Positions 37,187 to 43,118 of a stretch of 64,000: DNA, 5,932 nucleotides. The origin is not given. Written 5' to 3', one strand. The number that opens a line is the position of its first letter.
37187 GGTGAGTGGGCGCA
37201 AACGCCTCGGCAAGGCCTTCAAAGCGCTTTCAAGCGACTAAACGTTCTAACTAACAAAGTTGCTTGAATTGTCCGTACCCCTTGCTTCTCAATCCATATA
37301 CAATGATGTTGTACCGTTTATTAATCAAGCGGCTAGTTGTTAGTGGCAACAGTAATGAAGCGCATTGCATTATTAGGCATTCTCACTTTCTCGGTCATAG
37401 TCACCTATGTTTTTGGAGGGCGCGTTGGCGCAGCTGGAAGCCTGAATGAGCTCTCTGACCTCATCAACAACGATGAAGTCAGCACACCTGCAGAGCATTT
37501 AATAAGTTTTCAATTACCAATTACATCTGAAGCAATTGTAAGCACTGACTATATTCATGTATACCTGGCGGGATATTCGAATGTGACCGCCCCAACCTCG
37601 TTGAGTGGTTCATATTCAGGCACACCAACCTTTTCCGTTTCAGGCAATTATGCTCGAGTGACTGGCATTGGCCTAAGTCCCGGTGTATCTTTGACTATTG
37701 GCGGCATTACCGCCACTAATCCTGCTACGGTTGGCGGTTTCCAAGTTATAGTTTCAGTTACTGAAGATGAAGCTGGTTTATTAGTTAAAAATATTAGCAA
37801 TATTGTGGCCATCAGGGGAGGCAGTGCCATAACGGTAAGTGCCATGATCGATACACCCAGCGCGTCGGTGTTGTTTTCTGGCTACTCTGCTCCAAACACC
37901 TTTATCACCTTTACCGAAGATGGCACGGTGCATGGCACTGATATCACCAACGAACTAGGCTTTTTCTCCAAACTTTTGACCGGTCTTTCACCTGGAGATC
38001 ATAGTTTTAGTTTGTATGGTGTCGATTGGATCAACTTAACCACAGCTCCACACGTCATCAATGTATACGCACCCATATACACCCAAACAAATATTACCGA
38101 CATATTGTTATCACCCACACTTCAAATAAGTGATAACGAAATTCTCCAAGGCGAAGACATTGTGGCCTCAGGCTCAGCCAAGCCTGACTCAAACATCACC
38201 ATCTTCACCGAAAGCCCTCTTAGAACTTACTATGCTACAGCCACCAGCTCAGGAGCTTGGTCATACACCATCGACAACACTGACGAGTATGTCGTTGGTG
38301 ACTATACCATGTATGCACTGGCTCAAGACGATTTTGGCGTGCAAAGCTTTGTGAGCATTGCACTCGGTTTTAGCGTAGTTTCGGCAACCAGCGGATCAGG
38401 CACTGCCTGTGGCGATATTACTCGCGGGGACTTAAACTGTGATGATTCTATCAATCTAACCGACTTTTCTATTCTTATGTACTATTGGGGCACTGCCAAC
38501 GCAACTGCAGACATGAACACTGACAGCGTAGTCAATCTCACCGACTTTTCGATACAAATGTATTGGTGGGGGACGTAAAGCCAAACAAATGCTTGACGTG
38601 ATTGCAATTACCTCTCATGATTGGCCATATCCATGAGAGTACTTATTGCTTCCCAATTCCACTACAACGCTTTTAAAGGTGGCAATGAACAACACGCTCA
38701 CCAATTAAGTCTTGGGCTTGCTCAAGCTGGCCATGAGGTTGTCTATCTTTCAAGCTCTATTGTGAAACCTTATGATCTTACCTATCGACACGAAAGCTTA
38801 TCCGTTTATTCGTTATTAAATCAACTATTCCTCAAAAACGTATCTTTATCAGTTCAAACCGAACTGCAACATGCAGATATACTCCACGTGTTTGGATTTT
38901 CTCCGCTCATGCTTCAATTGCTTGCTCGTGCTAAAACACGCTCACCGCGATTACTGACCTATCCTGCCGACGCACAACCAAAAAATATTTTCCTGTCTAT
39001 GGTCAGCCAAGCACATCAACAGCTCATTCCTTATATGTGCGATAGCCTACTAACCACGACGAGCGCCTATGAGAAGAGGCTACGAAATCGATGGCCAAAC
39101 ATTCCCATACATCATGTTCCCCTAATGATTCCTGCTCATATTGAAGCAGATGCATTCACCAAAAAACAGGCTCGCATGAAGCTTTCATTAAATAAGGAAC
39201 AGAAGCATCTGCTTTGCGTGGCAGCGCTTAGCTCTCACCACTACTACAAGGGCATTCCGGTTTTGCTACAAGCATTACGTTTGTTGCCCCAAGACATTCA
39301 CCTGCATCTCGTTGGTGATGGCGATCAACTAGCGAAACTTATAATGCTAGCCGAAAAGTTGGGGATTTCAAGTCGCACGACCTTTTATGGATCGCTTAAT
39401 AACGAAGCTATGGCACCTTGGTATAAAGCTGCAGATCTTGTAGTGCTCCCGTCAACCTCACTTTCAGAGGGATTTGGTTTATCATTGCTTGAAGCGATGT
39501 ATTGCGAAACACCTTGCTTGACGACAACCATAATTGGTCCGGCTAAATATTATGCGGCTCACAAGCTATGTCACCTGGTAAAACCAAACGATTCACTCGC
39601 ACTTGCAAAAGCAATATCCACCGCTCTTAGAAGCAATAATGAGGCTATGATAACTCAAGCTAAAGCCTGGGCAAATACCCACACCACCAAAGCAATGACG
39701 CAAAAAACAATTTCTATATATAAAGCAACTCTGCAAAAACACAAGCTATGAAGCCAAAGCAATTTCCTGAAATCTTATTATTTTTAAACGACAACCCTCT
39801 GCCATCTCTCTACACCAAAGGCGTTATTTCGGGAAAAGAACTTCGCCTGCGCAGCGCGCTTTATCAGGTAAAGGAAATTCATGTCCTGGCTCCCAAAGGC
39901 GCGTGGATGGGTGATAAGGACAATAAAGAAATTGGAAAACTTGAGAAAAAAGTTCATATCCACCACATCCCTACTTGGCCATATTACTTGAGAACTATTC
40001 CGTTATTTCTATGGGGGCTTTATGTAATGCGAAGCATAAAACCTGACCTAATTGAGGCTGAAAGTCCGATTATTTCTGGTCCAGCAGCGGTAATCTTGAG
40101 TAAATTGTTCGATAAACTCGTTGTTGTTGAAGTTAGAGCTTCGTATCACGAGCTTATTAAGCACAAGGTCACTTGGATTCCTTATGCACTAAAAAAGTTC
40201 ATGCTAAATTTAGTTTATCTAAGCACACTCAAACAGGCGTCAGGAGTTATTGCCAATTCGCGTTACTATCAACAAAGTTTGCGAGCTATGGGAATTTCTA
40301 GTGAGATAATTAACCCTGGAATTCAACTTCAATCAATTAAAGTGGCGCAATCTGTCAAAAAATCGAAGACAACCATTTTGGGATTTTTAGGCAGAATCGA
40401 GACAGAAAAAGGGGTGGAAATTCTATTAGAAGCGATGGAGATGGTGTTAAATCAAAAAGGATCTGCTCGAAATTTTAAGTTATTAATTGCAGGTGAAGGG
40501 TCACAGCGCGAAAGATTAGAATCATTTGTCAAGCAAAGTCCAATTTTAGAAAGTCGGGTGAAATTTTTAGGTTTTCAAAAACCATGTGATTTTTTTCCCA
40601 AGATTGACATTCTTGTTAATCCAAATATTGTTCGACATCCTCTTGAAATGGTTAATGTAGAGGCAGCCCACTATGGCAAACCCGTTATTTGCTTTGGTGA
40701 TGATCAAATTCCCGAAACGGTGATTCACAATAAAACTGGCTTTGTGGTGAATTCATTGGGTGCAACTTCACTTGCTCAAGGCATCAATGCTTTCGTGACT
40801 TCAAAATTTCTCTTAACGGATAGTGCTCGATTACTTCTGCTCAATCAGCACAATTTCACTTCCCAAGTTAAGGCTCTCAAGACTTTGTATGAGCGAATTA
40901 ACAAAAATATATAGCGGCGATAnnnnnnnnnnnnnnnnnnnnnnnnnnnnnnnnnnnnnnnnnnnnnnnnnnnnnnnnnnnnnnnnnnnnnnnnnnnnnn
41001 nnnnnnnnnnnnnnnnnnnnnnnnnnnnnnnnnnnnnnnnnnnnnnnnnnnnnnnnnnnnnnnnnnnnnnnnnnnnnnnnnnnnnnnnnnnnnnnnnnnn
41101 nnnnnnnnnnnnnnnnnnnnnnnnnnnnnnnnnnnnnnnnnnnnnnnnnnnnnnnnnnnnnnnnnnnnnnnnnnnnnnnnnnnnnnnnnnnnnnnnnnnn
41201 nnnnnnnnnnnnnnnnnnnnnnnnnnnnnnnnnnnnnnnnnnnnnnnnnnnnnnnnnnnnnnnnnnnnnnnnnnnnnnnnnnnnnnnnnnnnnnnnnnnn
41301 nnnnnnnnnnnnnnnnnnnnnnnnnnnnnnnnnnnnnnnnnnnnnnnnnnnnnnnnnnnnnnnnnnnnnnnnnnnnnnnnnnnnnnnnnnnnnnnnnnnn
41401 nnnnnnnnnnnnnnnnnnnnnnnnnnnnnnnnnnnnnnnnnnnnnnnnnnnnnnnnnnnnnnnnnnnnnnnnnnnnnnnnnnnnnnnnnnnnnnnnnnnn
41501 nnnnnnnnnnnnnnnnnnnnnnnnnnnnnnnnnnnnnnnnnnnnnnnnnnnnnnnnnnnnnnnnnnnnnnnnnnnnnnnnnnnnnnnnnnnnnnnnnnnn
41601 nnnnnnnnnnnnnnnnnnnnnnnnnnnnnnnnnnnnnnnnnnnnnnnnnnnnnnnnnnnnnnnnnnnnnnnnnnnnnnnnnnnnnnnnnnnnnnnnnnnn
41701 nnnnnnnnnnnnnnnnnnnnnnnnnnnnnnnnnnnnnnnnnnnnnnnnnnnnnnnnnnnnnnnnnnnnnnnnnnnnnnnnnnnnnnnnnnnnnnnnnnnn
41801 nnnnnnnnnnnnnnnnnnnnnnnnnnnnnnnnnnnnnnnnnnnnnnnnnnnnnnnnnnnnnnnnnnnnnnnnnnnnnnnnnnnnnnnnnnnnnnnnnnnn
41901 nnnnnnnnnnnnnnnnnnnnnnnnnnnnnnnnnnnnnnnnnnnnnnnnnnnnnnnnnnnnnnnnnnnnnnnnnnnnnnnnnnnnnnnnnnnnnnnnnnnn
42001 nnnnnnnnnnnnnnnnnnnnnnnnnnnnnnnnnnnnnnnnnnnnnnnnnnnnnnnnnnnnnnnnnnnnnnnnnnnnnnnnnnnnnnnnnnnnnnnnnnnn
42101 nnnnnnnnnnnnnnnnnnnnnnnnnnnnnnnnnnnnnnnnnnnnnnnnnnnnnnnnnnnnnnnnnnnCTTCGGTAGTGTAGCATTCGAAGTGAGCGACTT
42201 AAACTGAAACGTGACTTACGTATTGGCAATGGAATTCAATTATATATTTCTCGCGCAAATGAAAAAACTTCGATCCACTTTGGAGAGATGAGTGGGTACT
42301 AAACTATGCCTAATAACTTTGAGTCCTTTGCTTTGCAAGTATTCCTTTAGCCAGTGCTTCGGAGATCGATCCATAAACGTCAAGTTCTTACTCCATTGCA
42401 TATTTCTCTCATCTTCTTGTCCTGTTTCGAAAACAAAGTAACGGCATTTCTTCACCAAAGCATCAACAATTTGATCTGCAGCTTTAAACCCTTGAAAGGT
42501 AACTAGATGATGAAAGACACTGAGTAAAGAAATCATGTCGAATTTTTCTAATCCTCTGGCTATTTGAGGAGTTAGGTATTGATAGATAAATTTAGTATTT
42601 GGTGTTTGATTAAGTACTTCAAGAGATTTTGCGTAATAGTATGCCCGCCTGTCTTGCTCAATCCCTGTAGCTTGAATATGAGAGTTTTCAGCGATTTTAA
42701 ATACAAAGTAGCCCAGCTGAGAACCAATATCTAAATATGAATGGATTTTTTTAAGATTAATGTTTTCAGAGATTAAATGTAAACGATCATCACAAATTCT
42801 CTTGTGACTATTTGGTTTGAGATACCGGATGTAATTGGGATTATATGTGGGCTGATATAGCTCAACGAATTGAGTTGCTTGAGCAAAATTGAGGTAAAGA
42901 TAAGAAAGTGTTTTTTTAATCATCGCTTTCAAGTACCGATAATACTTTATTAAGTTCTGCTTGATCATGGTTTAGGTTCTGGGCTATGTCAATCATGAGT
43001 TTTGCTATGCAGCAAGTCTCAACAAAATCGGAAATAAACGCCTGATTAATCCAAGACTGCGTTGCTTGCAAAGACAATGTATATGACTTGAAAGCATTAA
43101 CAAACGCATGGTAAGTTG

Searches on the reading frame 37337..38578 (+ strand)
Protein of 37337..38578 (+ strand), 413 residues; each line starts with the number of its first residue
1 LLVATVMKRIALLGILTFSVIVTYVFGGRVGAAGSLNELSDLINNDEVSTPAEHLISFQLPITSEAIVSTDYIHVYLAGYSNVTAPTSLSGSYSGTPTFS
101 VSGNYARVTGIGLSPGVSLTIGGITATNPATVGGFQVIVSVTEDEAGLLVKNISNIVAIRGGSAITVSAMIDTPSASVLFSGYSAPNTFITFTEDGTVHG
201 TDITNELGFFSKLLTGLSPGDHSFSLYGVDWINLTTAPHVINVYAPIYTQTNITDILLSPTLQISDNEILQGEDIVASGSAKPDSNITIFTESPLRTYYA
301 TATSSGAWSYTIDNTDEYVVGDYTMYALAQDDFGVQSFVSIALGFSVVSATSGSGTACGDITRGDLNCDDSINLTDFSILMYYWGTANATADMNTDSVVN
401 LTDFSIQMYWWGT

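Call 45: search_protein_families(library=pfam, proteins=[window:37337-38578:+], max_evalue=0.01)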
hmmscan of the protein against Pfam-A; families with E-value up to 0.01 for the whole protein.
window:37337-38578:+ (413 aa): 1 family
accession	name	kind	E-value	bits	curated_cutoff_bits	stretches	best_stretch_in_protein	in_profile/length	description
PF00404.24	Dockerin_1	-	5.9e-06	26.8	22.9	1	364-406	2-51/57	Dockerin type I domain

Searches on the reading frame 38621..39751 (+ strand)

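Call 45: search_protein_families(library=pfam, proteins=[window:38621-39751:+], max_evalue=0.01)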
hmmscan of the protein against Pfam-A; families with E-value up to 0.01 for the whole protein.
window:38621-39751:+ (376 aa): 6 families
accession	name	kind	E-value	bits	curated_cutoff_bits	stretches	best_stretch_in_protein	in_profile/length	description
PF00534.26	Glycos_transf_1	-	1.2e-32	113.3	26.4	1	182-348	3-170/172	Glycosyl transferases group 1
PF13692.12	Glyco_trans_1_4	-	6.4e-28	98.2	27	1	195-337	2-141/142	Glycosyl transferases group 1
PF13439.12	Glyco_transf_4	-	5.4e-09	36.7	28.5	1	20-167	2-163/170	Glycosyltransferase Family 4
PF20706.3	GT4-conflict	-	2.1e-06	27.4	26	1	259-314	270-323/385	Family 4 Glycosyltransferase in conflict systems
PF13579.12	Glyco_trans_4_4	-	0.0023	18.7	29.7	0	20-167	1-156/158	Glycosyl transferase 4-like domain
PF13524.12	Glyco_trans_1_2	-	0.0028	18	25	1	215-349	5-124/144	Glycosyl transferase-like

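Call 52: search_protein_families(library=ncbifam, proteins=[window:38621-39751:+], max_evalue=0.0001)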
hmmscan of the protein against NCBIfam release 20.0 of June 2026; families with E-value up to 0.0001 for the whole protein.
window:38621-39751:+ (376 aa): 25 families
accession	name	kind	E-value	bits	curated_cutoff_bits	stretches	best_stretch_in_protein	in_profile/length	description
TIGR03999.1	thiol_BshA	equivalog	1.8e-19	69.9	273.7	1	20-370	12-369/375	N-acetyl-alpha-D-glucosaminyl L-malate synthase BshA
TIGR03449.1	mycothiol_MshA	equivalog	1.2e-17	63.9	462.5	1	181-372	207-405/406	D-inositol-3-phosphate glycosyltransferase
NF047684.1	TeichurnBiosyTuaC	equivalog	1.8e-17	63.4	550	1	173-347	198-363/391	teichuronic acid biosynthesis protein TuaC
TIGR03088.1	stp2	hypoth_equivalog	5.9e-17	61.8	409.05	1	213-369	217-372/374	TIGR03088 family PEP-CTERM/XrtA system glycosyltransferase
NF041876.1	EPS_EpsE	equivalog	2.2e-16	60.1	400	1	170-350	191-373/389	exopolysaccharide biosynthesis GT4 family glycosyltransferase EpsE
NF046085.1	XrtY_assoc_Gly1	equivalog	5.7e-16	58.3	400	1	168-371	185-385/387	XrtY-associated glycosyltransferase XYAG1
TIGR04047.1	MSMEG_0565_glyc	hypoth_equivalog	2.3e-14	53.3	259.85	1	244-368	249-372/373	MSMEG_0565 family glycosyltransferase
NF053787.1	GlcN_PG_synth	equivalog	7e-13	48.1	480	1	167-368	170-357/361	N-acetylglucosaminyl phosphatidylglycerol synthase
TIGR04157.1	glyco_rSAM_CFB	subfamily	1.1e-12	47.7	400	1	174-306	207-334/406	TIGR04157 family glycosyltransferase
TIGR04063.1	stp3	hypoth_equivalog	1.1e-11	44.3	442.05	1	169-368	184-393/397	TIGR04063 family PEP-CTERM/XrtA system glycosyltransferase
NF007396.0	PRK09922.1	equivalog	4e-11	42.4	385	1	191-307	179-295/361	lipopolysaccharide 1,6-galactosyltransferase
NF038255.1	exopoly_VpsD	equivalog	5.3e-11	42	300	1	130-304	143-314/381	VpsD family glycosyltransferase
NF038295.1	EPS_HpsP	equivalog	1.1e-10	41.1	550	1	144-369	158-386/388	hormogonium polysaccharide biosynthesis glycosyltransferase HpsP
NF012028.0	PRK15484.1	subfamily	2.1e-10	40.3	618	1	154-349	154-356/380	lipopolysaccharide N-acetylglucosaminyltransferase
NF047880.1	glyco_SdgA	exception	4.3e-10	38.8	800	1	188-349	309-465/488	serine-aspartate repeat adhesin O-glycosyltransferase SdgA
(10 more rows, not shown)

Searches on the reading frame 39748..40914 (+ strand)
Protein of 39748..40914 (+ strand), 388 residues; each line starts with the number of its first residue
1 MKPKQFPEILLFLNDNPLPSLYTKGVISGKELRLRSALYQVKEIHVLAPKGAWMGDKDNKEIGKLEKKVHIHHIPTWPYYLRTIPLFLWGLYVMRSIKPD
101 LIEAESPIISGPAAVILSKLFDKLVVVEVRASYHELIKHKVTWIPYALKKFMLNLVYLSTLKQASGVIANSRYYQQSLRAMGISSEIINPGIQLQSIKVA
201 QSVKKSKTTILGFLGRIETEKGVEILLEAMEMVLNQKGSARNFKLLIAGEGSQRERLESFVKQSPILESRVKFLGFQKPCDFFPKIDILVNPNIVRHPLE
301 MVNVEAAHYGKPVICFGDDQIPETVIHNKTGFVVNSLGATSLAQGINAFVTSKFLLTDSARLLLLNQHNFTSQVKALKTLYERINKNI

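Call 52: search_protein_families(library=ncbifam, proteins=[window:39748-40914:+], max_evalue=0.0001)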
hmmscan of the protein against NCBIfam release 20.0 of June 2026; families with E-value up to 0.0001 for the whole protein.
window:39748-40914:+ (388 aa): 18 families
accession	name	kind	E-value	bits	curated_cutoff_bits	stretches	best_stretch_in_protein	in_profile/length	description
TIGR04063.1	stp3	hypoth_equivalog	1e-15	57.6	442.05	1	93-384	87-395/397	TIGR04063 family PEP-CTERM/XrtA system glycosyltransferase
TIGR03088.1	stp2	hypoth_equivalog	4.3e-14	52.3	409.05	1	182-383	168-372/374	TIGR03088 family PEP-CTERM/XrtA system glycosyltransferase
NF053787.1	GlcN_PG_synth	equivalog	4.8e-14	52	480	1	93-384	77-359/361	N-acetylglucosaminyl phosphatidylglycerol synthase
NF012028.0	PRK15484.1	subfamily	4.1e-12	45.9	618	1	173-353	153-345/380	lipopolysaccharide N-acetylglucosaminyltransferase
NF041876.1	EPS_EpsE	equivalog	1.7e-09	37.4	400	1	175-353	187-362/389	exopolysaccharide biosynthesis GT4 family glycosyltransferase EpsE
NF047684.1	TeichurnBiosyTuaC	equivalog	1.9e-09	36.9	550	1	95-384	105-389/391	teichuronic acid biosynthesis protein TuaC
NF046085.1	XrtY_assoc_Gly1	equivalog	4.1e-09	35.8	400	1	149-384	147-384/387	XrtY-associated glycosyltransferase XYAG1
NF038295.1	EPS_HpsP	equivalog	8.5e-09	34.9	550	1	195-351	193-351/388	hormogonium polysaccharide biosynthesis glycosyltransferase HpsP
NF038011.1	PelF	equivalog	1.2e-08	34.5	100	1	175-315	272-412/489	GT4 family glycosyltransferase PelF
TIGR03449.1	mycothiol_MshA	equivalog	2.4e-08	33.3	462.5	1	205-360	217-377/406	D-inositol-3-phosphate glycosyltransferase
TIGR03999.1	thiol_BshA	equivalog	8.9e-08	31.4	273.7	1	240-384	227-373/375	N-acetyl-alpha-D-glucosaminyl L-malate synthase BshA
NF050063.1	ProtGlycPglJ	equivalog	2.7e-07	30.1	500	1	148-355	133-335/363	N-acetylgalactosamine-N,N'-diacetylbacillosaminyl-diphospho-undecaprenol 4-alpha-N-acetylgalactosaminyltransferase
TIGR02149.1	glgA_Coryne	subfamily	3.4e-07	29.7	302.4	1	197-336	194-333/391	glycogen synthase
NF050056.1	ProtGlycPglH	equivalog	4.8e-07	29.2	600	1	171-352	149-319/354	GalNAc-alpha-(1->4)-GalNAc-alpha-(1->3)-diNAcBac-PP-undecaprenol alpha-1,4-N-acetyl-D-galactosaminyltransferase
NF038298.1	EPS_HpsO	equivalog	6.4e-07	28.5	575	1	33-266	20-254/388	hormogonium polysaccharide biosynthesis glycosyltransferase HpsO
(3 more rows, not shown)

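Call 53: search_protein_families(library=pfam, proteins=[window:39748-40914:+], max_evalue=0.001)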
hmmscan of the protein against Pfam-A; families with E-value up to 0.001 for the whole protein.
window:39748-40914:+ (388 aa): 4 families
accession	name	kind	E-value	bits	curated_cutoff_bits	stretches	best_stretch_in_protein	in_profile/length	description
PF00534.26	Glycos_transf_1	-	1.8e-23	83.4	26.4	1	200-353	7-159/172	Glycosyl transferases group 1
PF13692.12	Glyco_trans_1_4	-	6.2e-23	82.1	27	1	210-349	3-139/142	Glycosyl transferases group 1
PF13439.12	Glyco_transf_4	-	1.6e-08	35.2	28.5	1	44-195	22-169/170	Glycosyltransferase Family 4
PF13579.12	Glyco_trans_4_4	-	3.6e-06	27.9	29.7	1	68-185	39-149/158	Glycosyl transferase 4-like domain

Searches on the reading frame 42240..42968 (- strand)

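Call 53: search_protein_families(library=pfam, proteins=[window:42240-42968:-], max_evalue=0.001)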
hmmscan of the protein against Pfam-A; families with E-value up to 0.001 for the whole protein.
window:42240-42968:- (242 aa): 3 families
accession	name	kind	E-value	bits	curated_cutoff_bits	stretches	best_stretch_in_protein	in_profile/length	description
PF08242.18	Methyltransf_12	-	3.6e-06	28.1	30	1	79-170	1-91/98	Methyltransferase domain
PF13489.12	Methyltransf_23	-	8e-05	22.9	27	1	57-219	7-162/164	Methyltransferase domain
PF13847.12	Methyltransf_31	-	0.00022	21.3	27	1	76-159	5-91/145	Methyltransferase domain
